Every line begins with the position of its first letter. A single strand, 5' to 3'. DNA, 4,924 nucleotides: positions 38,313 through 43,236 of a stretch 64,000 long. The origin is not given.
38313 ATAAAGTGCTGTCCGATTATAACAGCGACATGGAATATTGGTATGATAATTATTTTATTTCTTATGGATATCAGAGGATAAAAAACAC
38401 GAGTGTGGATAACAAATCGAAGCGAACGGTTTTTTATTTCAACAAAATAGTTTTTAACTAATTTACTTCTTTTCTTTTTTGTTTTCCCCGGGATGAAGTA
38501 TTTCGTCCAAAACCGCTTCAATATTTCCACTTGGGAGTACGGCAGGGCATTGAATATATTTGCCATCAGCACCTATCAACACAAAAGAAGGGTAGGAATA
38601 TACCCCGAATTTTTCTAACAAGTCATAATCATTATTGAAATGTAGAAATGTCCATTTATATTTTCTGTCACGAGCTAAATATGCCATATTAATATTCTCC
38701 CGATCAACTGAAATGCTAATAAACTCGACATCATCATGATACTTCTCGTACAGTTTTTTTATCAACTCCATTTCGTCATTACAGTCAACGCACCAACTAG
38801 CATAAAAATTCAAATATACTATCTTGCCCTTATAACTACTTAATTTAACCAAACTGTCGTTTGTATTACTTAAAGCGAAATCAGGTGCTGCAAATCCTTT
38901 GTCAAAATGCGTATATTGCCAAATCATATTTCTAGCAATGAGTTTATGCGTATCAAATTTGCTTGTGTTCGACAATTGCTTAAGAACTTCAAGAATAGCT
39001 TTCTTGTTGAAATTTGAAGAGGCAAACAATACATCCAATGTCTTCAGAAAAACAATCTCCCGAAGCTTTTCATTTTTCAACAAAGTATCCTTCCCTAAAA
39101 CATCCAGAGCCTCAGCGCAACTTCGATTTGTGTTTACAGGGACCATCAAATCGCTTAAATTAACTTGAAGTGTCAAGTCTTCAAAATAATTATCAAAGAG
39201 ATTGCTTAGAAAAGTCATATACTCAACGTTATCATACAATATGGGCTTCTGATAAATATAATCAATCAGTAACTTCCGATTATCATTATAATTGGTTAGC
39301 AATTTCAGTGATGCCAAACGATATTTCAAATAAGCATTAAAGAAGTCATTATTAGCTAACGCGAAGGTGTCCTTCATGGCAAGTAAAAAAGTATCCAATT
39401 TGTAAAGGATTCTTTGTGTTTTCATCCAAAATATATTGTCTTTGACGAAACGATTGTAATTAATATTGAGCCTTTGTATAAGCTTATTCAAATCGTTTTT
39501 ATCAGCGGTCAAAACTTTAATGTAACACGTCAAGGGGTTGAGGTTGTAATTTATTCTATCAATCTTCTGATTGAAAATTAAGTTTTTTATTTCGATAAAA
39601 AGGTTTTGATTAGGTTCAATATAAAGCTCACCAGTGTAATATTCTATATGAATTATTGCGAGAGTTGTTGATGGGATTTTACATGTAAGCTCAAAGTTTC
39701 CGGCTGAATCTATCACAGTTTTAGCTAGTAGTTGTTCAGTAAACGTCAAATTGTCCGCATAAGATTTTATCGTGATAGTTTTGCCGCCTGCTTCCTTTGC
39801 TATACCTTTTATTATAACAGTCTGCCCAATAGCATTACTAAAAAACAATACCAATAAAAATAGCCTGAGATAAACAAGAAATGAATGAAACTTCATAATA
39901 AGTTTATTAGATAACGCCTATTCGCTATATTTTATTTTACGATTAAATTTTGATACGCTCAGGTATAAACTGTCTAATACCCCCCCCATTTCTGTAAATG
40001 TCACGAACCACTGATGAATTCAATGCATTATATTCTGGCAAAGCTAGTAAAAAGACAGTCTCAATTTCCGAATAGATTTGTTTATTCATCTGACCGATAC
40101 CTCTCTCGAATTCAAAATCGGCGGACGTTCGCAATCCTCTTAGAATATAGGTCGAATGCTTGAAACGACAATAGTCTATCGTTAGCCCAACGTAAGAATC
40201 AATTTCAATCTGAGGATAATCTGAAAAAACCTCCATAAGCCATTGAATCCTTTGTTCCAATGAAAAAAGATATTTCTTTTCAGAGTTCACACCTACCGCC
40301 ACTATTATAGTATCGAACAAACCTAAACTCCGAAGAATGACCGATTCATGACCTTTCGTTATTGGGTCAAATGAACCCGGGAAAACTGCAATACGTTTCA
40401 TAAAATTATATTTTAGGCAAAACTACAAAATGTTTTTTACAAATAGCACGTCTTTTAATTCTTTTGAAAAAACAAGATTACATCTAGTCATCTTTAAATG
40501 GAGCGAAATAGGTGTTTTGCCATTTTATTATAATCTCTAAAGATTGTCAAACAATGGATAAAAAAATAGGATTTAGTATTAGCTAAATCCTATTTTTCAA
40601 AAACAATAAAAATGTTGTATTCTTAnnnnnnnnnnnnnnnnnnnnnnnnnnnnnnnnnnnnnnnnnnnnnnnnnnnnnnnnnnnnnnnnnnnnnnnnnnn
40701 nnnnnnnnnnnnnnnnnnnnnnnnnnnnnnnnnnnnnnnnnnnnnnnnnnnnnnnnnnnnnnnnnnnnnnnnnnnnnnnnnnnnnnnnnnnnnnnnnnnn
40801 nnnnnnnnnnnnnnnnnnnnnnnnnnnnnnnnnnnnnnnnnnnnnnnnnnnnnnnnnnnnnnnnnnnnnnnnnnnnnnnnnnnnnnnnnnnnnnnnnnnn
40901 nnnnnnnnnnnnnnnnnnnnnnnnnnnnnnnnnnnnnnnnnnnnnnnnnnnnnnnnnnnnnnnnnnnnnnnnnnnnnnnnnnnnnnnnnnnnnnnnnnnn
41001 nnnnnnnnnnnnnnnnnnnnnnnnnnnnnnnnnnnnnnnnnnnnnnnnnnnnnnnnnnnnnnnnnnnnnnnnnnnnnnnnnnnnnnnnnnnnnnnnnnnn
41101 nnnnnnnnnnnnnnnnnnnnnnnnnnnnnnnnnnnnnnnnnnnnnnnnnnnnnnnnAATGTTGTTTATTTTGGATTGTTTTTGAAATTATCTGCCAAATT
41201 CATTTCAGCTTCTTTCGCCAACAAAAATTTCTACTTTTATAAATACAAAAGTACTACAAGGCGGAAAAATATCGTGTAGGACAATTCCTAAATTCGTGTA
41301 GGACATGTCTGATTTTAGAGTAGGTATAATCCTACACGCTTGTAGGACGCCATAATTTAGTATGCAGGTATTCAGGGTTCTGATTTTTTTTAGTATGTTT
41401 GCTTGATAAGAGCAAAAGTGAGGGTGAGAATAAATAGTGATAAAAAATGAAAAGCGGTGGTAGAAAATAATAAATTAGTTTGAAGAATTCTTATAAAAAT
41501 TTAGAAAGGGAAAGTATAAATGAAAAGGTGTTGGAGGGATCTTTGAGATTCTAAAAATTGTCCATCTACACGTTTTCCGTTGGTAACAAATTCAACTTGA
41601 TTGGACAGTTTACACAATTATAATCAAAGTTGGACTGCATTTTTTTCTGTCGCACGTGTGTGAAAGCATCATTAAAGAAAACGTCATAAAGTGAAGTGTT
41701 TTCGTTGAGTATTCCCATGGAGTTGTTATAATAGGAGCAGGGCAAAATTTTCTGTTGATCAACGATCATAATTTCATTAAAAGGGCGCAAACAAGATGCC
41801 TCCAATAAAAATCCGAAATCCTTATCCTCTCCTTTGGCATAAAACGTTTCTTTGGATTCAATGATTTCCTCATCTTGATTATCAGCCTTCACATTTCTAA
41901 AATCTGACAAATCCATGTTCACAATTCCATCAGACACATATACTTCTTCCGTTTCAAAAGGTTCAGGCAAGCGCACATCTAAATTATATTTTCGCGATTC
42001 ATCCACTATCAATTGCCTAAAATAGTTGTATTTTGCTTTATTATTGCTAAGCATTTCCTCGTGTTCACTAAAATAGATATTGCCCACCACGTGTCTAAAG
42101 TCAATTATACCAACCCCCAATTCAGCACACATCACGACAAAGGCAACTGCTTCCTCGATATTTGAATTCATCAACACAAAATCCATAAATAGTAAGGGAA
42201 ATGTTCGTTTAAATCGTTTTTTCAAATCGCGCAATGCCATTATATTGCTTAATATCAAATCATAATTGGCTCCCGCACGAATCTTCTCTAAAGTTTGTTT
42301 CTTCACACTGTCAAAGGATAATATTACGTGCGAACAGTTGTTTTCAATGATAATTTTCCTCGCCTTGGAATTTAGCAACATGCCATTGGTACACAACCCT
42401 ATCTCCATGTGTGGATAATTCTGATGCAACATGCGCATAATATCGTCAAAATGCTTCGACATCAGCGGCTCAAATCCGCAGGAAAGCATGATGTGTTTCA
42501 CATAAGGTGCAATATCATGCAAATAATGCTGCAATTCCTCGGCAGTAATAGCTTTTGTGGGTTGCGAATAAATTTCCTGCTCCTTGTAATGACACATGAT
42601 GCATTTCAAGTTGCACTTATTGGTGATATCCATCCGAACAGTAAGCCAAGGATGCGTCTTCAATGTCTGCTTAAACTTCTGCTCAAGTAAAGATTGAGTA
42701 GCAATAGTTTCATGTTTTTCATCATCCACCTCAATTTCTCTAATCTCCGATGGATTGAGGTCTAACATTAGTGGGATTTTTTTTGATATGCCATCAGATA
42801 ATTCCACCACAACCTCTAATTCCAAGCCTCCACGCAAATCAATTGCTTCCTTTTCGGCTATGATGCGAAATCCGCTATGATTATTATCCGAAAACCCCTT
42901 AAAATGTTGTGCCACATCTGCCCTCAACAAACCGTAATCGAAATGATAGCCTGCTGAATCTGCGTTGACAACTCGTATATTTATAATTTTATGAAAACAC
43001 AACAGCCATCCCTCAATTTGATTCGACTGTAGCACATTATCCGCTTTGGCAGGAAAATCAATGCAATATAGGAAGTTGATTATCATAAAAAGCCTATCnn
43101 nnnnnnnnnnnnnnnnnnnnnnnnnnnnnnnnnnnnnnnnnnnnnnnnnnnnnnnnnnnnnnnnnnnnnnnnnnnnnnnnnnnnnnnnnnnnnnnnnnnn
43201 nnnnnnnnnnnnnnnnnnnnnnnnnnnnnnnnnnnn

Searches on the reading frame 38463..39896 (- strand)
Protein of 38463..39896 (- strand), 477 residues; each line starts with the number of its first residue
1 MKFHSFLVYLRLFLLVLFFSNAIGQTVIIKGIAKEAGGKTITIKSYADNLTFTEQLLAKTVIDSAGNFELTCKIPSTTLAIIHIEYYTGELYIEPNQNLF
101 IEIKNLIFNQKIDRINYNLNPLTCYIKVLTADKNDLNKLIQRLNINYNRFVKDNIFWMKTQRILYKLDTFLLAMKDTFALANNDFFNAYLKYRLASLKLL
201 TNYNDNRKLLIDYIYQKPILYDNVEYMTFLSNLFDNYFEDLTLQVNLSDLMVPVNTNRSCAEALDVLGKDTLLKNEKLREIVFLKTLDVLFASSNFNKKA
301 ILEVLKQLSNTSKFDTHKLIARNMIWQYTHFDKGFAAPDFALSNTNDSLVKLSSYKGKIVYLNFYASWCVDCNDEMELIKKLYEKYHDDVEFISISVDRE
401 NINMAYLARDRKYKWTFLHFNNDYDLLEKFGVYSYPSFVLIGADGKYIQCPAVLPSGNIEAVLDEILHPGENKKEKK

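Call 10: search_protein_families(library=pfam, proteins=[window:38463-39896:-], max_evalue=0.001)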
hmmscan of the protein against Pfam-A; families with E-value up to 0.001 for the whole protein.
window:38463-39896:- (477 aa): 5 families
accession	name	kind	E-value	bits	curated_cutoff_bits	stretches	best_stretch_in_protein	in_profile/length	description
PF00578.27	AhpC-TSA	-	3.2e-17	63.1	26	1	336-446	4-120/124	AhpC/TSA family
PF08534.16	Redoxin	-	3e-16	60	26.6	1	334-446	3-127/148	Redoxin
PF13905.12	Thioredoxin_8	-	3e-14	53.6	27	1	357-446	1-93/94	Thioredoxin-like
PF00085.26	Thioredoxin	-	1.2e-06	28.8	23.5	1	357-401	18-62/103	Thioredoxin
PF13098.12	Thioredoxin_2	-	7.1e-06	26.8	27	1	356-463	4-104/104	Thioredoxin-like domain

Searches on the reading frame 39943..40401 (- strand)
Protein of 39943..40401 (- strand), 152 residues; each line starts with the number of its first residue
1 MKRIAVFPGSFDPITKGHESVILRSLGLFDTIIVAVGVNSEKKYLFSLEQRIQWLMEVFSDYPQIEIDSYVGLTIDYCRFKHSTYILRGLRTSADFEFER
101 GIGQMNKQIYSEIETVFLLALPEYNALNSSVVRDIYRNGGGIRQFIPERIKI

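Call 10: search_protein_families(library=pfam, proteins=[window:39943-40401:-], max_evalue=0.001)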
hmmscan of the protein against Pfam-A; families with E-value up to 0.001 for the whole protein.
window:39943-40401:- (152 aa): 1 family
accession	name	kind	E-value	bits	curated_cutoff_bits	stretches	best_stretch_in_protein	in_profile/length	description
PF01467.32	CTP_transf_like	-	1.5e-14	54.7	21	1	6-134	1-132/133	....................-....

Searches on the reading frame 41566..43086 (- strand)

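Call 68: search_protein_families(library=pfam, proteins=[window:41566-43086:-], max_evalue=0.00001)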
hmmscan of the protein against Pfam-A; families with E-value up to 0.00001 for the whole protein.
window:41566-43086:- (506 aa): 1 family
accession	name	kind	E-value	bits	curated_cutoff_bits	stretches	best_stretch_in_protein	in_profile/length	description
PF04055.27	Radical_SAM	-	1.9e-16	61.1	29.5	1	154-291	3-142/166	Radical SAM superfamily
